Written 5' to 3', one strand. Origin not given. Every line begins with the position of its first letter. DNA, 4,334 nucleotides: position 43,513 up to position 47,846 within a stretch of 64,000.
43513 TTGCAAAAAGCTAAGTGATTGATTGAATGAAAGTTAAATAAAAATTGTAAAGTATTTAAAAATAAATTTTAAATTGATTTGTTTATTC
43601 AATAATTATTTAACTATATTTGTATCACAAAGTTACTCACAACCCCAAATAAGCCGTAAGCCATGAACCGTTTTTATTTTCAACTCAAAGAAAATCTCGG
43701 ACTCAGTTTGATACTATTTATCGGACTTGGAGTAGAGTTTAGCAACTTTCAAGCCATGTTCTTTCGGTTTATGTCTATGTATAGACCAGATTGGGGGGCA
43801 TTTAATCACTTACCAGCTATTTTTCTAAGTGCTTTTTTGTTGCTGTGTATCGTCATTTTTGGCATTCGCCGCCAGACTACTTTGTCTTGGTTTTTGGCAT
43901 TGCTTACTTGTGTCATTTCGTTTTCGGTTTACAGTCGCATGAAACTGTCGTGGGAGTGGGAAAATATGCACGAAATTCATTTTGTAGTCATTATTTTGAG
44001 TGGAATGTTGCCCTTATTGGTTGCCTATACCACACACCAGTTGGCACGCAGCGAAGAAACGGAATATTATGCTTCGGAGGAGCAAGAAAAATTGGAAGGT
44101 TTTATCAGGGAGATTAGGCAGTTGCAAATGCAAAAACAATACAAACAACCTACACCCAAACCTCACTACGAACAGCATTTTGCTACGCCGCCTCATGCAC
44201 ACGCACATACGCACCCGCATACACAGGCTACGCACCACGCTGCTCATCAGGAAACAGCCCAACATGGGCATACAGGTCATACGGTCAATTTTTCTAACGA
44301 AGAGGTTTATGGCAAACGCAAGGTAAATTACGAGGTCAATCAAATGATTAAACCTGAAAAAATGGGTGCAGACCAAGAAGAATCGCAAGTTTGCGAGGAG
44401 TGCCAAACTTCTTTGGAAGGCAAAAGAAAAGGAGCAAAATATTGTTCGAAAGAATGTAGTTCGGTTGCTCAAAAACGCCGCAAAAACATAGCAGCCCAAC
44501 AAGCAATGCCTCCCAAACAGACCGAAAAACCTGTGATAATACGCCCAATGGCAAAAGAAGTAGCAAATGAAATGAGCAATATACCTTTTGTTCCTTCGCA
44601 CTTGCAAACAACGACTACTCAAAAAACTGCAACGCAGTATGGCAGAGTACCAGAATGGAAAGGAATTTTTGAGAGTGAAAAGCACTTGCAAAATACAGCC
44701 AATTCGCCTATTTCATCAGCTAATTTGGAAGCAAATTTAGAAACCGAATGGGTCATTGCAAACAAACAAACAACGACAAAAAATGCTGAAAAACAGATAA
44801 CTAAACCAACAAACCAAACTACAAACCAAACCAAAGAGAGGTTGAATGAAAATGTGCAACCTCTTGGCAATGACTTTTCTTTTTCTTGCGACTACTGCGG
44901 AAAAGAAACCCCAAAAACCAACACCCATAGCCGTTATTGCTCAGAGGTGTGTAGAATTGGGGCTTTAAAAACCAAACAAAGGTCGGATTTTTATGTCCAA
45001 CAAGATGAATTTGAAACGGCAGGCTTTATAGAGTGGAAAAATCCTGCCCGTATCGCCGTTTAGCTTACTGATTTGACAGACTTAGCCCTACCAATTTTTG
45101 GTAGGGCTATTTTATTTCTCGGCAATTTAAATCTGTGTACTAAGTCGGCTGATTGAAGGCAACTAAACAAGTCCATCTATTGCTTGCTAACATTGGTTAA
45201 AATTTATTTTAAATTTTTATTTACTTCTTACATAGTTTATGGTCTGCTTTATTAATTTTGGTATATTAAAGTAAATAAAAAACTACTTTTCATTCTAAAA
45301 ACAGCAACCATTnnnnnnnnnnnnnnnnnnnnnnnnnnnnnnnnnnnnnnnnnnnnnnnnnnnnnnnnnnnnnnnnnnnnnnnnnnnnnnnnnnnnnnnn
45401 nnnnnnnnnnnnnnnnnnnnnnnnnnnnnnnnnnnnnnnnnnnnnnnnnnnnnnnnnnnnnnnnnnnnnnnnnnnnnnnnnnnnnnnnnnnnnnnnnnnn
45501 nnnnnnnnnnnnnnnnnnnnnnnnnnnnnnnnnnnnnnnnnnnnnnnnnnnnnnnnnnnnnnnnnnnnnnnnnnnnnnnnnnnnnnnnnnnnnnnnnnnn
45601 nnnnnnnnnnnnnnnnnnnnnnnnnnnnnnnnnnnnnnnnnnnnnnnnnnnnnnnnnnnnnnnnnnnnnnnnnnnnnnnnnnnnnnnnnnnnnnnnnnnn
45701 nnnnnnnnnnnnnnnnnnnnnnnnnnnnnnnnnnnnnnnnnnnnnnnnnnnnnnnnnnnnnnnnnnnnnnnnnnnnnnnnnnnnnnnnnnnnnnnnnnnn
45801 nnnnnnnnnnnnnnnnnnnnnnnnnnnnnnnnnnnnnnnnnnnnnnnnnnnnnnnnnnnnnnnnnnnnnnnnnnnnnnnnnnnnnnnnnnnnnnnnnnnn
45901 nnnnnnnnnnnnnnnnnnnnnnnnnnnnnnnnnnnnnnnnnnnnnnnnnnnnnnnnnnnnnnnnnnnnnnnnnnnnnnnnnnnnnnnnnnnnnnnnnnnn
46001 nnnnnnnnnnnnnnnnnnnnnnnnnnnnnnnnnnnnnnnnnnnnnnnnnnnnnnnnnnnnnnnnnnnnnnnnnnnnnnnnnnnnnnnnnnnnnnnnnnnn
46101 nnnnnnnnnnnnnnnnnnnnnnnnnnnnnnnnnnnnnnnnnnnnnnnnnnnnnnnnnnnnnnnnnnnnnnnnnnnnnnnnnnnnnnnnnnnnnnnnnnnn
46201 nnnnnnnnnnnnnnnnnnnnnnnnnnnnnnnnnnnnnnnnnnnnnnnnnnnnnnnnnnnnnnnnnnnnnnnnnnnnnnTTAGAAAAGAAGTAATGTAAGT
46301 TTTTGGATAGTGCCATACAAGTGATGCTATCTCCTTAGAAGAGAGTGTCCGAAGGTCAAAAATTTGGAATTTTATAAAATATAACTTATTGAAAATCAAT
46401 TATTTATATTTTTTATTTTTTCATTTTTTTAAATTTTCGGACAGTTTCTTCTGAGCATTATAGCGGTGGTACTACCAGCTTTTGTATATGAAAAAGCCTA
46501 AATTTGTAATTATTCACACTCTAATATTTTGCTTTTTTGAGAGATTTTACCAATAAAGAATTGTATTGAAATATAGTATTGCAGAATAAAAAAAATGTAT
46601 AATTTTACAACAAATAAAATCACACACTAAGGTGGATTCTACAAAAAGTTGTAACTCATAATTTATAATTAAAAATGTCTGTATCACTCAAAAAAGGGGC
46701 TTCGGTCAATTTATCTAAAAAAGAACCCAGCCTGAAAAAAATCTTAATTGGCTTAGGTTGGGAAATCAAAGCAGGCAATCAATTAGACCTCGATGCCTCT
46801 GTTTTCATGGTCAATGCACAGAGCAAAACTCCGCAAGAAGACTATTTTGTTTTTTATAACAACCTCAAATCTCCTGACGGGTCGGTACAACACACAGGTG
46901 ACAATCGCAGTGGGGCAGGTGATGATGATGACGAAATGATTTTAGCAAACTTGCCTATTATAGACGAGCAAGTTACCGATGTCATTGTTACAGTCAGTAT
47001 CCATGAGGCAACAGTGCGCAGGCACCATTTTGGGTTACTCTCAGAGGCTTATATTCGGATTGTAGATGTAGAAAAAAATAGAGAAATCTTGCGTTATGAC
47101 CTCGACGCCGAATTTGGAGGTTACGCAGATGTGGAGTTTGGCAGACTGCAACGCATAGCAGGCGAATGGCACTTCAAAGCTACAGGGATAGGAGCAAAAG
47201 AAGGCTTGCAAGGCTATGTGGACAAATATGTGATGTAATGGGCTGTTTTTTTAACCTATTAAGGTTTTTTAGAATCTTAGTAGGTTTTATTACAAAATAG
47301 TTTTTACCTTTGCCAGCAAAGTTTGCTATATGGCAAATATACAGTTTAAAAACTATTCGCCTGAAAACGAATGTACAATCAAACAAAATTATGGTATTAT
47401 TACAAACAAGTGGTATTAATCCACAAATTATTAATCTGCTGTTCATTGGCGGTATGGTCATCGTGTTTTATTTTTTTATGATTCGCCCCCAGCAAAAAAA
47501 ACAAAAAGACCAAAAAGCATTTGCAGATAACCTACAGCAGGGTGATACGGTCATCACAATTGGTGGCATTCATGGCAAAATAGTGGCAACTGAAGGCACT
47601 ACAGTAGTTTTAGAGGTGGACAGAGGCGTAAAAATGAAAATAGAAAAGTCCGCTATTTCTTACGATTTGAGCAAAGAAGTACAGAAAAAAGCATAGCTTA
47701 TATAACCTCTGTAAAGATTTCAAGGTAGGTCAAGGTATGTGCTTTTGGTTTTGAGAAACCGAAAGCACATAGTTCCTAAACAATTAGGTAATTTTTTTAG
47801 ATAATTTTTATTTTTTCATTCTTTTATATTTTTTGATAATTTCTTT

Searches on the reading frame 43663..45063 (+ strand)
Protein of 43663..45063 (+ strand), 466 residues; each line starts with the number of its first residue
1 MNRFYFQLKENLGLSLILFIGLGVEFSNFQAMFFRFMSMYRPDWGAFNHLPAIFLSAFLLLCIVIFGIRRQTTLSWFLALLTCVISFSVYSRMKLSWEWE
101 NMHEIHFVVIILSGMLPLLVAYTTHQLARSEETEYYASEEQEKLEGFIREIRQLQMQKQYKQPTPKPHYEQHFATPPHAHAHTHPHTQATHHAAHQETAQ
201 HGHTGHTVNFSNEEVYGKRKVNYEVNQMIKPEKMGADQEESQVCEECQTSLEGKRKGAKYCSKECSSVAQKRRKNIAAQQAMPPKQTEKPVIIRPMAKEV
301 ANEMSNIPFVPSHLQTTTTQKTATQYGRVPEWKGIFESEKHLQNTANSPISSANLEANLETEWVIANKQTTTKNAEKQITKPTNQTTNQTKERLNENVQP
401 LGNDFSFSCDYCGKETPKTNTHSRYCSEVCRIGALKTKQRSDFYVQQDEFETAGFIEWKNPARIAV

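Call 61: search_protein_families(library=pfam, proteins=[window:43663-45063:+], max_evalue=0.01)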
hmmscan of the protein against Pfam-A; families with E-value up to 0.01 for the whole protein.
window:43663-45063:+ (466 aa): 1 family
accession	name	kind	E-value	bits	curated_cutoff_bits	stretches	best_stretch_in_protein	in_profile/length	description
PF04640.20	PLATZ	-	0.0044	18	25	0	230-265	41-77/79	PLATZ transcription factor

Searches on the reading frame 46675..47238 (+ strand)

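Call 61: search_protein_families(library=pfam, proteins=[window:46675-47238:+], max_evalue=0.01)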
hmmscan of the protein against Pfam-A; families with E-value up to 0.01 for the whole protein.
window:46675-47238:+ (187 aa): 1 family
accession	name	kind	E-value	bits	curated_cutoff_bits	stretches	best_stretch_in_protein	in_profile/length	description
PF02342.23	TerD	-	1e-63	214.6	25.3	1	1-185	1-187/187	TerD domain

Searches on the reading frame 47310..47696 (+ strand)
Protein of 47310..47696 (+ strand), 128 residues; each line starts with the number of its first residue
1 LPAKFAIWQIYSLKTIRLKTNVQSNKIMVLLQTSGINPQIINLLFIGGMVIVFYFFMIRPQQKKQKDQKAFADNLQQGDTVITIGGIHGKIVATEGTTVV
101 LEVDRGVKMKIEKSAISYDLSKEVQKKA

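Call 61: search_protein_families(library=pfam, proteins=[window:47310-47696:+], max_evalue=0.01)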
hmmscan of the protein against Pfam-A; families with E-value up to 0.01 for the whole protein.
window:47310-47696:+ (128 aa): 1 family
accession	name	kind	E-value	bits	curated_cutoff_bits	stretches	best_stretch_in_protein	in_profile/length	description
PF02699.20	YajC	-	3.4e-29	101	28.2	1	42-117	2-77/78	Preprotein translocase subunit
